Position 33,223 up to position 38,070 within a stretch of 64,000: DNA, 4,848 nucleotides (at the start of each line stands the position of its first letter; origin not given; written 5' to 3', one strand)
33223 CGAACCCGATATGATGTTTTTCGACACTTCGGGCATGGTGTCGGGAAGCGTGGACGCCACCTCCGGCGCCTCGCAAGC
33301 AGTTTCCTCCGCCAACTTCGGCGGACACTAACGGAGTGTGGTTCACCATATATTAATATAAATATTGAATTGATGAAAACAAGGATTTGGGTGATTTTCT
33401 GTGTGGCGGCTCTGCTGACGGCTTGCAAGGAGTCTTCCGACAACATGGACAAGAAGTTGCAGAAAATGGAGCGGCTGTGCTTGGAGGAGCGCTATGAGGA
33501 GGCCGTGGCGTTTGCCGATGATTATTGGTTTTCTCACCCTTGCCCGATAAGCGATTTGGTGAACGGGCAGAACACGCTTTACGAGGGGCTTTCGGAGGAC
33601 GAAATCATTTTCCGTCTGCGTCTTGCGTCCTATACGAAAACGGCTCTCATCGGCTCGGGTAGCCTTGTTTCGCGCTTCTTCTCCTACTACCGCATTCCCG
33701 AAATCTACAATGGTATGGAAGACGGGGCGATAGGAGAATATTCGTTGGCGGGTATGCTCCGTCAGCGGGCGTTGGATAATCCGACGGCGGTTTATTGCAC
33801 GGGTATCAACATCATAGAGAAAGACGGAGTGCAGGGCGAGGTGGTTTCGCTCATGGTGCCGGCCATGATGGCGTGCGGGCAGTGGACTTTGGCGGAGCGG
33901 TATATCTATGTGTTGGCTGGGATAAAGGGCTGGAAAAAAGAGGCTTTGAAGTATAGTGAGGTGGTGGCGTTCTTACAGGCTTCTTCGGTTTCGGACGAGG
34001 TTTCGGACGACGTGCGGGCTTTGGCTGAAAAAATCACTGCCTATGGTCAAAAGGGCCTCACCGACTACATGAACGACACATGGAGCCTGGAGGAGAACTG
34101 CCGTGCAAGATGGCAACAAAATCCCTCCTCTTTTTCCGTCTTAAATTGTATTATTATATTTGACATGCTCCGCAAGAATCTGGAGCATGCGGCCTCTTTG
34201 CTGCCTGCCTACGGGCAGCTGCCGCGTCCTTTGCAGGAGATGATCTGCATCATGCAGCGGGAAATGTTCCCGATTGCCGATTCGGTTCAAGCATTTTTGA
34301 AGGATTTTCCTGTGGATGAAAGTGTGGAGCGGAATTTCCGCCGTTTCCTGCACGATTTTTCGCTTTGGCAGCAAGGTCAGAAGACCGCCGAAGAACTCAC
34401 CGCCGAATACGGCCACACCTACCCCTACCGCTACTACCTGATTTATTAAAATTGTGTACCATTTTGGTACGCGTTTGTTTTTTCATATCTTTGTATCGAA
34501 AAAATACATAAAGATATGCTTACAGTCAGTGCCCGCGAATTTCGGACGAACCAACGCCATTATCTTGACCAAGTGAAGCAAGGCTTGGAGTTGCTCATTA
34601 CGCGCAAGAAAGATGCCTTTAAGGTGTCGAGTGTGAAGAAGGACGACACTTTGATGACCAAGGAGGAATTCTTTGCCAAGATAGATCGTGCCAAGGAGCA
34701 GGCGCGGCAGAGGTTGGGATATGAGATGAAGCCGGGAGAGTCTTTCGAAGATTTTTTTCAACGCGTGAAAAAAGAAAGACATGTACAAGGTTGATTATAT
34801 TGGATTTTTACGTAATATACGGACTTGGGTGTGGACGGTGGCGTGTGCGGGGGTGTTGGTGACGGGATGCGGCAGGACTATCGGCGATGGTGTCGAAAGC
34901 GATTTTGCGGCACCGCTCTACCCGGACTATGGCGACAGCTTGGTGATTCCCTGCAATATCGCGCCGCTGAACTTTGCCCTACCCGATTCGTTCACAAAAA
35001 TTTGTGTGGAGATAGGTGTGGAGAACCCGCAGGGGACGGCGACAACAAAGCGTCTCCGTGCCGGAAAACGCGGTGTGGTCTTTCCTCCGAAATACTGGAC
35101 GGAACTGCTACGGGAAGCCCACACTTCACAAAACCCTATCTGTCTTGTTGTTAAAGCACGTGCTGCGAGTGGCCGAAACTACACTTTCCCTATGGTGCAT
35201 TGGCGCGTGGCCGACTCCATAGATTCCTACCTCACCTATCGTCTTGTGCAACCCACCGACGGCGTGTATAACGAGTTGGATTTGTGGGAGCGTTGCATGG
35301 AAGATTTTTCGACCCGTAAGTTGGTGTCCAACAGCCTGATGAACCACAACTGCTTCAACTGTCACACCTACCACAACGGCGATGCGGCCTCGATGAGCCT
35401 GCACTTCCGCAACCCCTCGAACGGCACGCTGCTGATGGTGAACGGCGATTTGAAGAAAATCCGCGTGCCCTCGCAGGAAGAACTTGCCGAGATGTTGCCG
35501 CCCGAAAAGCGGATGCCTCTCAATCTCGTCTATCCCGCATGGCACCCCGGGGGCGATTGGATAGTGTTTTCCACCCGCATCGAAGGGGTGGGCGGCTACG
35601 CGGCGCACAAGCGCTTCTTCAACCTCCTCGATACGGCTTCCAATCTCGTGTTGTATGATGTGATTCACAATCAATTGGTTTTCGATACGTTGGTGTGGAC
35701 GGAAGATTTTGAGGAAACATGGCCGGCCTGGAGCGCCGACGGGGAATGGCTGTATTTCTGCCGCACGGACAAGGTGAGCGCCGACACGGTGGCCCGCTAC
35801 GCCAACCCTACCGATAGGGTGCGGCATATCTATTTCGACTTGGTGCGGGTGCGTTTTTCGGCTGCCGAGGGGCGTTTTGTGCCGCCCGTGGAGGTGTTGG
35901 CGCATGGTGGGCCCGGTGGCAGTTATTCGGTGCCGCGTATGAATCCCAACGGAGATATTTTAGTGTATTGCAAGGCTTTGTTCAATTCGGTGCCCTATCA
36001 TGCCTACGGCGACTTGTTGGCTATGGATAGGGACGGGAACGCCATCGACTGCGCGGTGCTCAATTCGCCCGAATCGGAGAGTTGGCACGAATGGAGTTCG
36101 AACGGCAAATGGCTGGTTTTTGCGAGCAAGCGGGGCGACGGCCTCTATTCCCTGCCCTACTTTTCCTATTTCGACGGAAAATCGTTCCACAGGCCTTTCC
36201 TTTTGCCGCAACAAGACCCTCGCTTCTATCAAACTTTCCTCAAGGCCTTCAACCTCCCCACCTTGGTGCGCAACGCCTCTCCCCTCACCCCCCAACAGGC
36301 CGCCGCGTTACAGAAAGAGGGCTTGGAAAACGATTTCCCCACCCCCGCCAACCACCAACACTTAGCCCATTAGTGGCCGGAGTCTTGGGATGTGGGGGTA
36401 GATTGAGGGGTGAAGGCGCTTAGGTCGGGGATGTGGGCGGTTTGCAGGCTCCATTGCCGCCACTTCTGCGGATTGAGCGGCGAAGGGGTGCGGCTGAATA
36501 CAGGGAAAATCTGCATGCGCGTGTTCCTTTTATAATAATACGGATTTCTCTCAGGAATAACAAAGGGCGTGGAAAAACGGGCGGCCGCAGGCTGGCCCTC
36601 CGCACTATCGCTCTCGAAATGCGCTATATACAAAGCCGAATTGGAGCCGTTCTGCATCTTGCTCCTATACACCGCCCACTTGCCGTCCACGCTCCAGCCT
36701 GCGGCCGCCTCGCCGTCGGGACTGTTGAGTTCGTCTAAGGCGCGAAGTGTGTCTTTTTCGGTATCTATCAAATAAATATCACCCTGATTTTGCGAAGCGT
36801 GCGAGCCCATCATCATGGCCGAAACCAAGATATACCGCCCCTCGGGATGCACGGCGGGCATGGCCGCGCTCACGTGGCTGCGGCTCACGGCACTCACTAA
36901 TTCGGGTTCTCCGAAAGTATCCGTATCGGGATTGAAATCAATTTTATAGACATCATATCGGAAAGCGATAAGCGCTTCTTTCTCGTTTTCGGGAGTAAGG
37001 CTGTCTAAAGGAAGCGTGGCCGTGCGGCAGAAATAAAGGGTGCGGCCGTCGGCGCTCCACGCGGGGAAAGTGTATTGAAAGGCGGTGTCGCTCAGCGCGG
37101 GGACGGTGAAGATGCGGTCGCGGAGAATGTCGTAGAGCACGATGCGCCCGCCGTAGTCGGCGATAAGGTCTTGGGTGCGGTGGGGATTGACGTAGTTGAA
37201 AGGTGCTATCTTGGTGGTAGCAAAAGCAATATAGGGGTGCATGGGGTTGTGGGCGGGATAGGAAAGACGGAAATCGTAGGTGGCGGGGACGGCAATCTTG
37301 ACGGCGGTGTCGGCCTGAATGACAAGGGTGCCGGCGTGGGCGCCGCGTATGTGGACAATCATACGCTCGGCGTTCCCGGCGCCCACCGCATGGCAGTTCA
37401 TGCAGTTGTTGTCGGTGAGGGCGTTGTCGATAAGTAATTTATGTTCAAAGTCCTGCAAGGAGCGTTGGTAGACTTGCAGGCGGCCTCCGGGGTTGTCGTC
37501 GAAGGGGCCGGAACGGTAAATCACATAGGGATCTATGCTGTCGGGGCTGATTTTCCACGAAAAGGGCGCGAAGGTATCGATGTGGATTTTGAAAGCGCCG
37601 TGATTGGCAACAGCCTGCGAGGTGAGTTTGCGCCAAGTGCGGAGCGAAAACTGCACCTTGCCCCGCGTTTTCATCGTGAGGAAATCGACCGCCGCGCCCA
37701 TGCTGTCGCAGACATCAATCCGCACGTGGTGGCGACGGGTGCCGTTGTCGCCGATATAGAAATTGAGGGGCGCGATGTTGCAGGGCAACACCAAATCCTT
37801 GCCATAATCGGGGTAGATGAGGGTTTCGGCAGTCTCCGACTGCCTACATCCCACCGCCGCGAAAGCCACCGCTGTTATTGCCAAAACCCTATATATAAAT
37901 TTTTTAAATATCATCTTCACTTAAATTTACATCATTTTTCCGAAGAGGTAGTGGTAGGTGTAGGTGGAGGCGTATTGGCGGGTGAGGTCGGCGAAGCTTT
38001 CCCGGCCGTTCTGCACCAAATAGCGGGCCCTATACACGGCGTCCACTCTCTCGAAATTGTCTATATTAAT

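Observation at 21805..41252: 19.5-kb array of co-duplicating gene pairs: polytopic membrane protein (M) plus CXXCH/TolB-like propeller lipoprotein (T)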

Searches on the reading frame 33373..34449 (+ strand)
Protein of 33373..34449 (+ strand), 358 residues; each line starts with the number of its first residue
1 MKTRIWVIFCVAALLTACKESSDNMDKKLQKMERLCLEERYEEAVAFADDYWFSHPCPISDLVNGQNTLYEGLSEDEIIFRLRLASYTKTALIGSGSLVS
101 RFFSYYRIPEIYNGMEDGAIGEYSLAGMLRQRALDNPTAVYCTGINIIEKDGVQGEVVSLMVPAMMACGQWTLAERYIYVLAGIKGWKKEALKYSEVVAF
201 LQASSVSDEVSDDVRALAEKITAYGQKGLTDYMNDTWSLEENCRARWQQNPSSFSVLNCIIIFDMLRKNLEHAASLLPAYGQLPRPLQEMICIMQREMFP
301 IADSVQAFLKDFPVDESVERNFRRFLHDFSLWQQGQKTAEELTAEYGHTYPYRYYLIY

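Call 7: search_protein_families(library=pfam, max_evalue=0.01, proteins=[window:33373-34449:+])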
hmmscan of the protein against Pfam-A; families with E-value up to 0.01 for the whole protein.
window:33373-34449:+ (358 aa): 1 family
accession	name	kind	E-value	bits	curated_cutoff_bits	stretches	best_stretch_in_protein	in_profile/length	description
PF19529.4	DUF6057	-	9.1e-17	61.6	29.8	1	85-355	306-566/569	Family of unknown function (DUF6057)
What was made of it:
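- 33373..34449 (+): Ms: TM-less lipoprotein form of the DUF6057 C-terminal solenoid. Partner of T4. PF19529 9e-17, profile positions 306-566 (call 7).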

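Call 75: search_protein_families(library=ncbifam, max_evalue=0.001, proteins=[window:33373-34449:+])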
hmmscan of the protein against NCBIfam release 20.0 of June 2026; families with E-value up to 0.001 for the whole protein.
window:33373-34449:+ (358 aa): 0 families

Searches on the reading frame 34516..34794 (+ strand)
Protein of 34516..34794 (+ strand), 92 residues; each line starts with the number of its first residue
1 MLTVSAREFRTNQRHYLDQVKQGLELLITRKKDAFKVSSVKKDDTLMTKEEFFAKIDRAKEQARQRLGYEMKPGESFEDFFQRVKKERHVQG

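Call 7: search_protein_families(library=pfam, max_evalue=0.01, proteins=[window:34516-34794:+])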
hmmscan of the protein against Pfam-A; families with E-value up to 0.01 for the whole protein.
window:34516-34794:+ (92 aa): 1 family
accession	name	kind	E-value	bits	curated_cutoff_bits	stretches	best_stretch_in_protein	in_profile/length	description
PF02604.26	PhdYeFM_antitox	-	1.9e-05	24.8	29.8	1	1-50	1-52/74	Antitoxin Phd_YefM, type II toxin-antitoxin system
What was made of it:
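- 34516..34794 (+): 92-aa Phd/YefM-like ORF inserted between Ms and T4. Not part of the conserved module. PF02604 24.8 bits, below the 29.8 cut-off (call 7).
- On Type II antitoxin Phd/YefM (for the ORF at 34516-34794): The score is 24.8 bits (call 7).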

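Call 75: search_protein_families(library=ncbifam, max_evalue=0.001, proteins=[window:34516-34794:+])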
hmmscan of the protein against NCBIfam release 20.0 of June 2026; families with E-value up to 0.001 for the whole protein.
window:34516-34794:+ (92 aa): 0 families

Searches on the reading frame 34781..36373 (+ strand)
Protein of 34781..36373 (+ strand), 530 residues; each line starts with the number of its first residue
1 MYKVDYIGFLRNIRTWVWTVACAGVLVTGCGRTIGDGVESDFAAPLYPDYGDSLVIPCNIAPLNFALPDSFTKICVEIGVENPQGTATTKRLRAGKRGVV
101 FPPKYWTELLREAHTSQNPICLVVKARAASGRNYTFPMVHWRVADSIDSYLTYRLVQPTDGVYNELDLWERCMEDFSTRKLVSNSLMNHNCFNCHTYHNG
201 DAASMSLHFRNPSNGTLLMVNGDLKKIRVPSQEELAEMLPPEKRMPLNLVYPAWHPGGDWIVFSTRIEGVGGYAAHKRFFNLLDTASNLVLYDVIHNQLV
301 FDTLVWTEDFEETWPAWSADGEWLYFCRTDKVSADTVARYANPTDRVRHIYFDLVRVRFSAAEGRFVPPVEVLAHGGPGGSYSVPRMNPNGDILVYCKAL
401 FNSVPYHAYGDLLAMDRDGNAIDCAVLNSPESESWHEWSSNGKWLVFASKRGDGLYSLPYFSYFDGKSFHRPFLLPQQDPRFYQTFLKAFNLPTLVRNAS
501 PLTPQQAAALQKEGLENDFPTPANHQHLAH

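Call 4: search_protein_families(library=pfam, max_evalue=0.1, proteins=[window:34781-36373:+])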
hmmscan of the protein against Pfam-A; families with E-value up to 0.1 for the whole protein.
window:34781-36373:+ (530 aa): 1 family
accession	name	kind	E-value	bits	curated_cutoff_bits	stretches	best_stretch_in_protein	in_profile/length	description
PF07676.18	PD40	-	5.6e-15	55.3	20.9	2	310-329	9-28/38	WD40-like Beta Propeller Repeat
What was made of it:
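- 34781..36373 (+): T4: T-family lipoprotein. PD40 5.6e-15 (call 4).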

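Call 5: search_protein_families(library=ncbifam, max_evalue=0.1, proteins=[window:34781-36373:+])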
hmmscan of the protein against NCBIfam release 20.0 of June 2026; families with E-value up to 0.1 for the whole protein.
window:34781-36373:+ (530 aa): 3 families
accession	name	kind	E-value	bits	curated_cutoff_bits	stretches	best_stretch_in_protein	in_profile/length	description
TIGR02800.1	propeller_TolB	equivalog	0.065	12.2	343.15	0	379-453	322-388/418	Tol-Pal system beta propeller repeat protein TolB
NF033523.0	lasso_peptidase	equivalog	0.074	11.8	400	0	313-360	91-140/638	Atxe2 family lasso peptide isopeptidase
NF002183.0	PRK01029.1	equivalog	0.092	11.7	405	0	302-329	319-346/429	Tol-Pal system protein TolB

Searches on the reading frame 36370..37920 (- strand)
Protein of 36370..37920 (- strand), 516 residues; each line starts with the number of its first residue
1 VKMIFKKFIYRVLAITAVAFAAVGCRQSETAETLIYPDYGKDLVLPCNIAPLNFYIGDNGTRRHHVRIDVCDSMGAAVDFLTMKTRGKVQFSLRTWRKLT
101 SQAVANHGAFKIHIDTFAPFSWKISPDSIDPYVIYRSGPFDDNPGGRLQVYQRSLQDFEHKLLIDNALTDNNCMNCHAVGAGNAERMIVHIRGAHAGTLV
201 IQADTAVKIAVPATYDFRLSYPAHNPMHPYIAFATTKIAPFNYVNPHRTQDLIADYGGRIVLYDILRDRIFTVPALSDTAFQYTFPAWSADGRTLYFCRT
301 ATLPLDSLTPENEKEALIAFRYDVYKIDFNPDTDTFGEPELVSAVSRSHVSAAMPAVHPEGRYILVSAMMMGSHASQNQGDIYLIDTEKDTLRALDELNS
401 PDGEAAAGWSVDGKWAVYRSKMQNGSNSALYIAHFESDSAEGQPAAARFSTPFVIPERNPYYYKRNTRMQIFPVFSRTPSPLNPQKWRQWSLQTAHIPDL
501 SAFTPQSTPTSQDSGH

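Call 4: search_protein_families(library=pfam, max_evalue=0.1, proteins=[window:36370-37920:-])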
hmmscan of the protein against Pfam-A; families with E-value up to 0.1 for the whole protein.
window:36370-37920:- (516 aa): 3 families
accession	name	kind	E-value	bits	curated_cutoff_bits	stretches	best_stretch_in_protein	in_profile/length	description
PF07676.18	PD40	-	1.3e-07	31.9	20.9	1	284-300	12-28/38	WD40-like Beta Propeller Repeat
PF08450.18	SGL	-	0.0042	17.2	26.3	1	259-418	13-150/246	SMP-30/Gluconolactonase/LRE-like region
PF12607.13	DUF3772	-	0.04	14.1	25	1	475-489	31-45/63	Protein of unknown function (DUF3772)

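Call 5: search_protein_families(library=ncbifam, max_evalue=0.1, proteins=[window:36370-37920:-])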
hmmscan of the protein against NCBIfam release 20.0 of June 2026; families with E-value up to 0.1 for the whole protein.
window:36370-37920:- (516 aa): 3 families
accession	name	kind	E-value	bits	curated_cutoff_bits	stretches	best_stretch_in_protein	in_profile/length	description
TIGR02800.1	propeller_TolB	equivalog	8.3e-06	25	343.15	1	345-424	230-301/418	Tol-Pal system beta propeller repeat protein TolB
NF052230.1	T9SS_PorE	exception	0.053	11.8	600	0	282-400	225-326/648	PorE family type IX secretion system protein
NF002183.0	PRK01029.1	equivalog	0.075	12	405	0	324-432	307-399/429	Tol-Pal system protein TolB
